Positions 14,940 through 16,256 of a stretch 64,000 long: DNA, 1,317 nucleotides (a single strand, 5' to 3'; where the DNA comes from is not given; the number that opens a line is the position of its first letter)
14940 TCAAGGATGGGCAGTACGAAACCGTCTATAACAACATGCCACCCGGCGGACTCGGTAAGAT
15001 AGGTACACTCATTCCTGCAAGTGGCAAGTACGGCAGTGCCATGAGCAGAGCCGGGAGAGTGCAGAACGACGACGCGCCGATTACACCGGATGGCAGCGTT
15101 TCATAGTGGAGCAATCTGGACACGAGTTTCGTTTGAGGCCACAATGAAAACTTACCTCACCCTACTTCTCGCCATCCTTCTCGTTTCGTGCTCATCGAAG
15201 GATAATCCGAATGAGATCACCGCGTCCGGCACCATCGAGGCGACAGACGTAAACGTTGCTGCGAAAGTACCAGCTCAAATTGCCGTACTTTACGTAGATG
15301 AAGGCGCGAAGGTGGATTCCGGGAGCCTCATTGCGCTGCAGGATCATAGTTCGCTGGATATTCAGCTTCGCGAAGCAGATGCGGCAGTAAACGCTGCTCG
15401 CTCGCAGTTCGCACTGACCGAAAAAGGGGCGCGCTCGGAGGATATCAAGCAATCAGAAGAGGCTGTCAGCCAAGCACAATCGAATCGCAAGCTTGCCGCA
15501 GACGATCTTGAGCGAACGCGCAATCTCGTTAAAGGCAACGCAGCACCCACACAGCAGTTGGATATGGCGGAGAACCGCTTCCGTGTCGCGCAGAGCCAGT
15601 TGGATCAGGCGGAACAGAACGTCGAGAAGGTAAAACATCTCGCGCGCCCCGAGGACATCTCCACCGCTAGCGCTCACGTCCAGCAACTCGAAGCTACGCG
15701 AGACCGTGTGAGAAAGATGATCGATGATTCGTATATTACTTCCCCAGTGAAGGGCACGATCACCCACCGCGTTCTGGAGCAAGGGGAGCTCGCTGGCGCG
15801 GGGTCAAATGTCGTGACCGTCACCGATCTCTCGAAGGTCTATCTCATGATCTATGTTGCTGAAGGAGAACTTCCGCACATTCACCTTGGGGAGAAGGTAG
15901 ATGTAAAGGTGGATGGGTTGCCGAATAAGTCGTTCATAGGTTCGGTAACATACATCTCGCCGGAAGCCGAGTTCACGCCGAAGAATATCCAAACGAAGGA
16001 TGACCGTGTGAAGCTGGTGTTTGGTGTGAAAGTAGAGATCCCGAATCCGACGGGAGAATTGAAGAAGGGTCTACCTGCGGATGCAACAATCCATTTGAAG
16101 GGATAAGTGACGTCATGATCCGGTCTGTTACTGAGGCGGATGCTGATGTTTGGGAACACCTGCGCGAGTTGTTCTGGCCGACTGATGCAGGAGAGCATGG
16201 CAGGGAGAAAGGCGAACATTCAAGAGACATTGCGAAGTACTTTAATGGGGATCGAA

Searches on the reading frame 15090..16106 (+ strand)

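Call 67: search_protein_families(library=pfam, proteins=[window:15090-16106:+], max_evalue=0.0001)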
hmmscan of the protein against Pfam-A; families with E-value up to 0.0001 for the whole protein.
window:15090-16106:+ (338 aa): 2 families
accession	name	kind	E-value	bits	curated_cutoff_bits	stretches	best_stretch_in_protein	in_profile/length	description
PF16576.10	HlyD_D23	-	1.7e-19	70.4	30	1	157-328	56-212/214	Barrel-sandwich domain of CusB or HlyD membrane-fusion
PF13437.12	HlyD_3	-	1e-11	45.9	22.2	1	216-321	2-97/106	HlyD family secretion protein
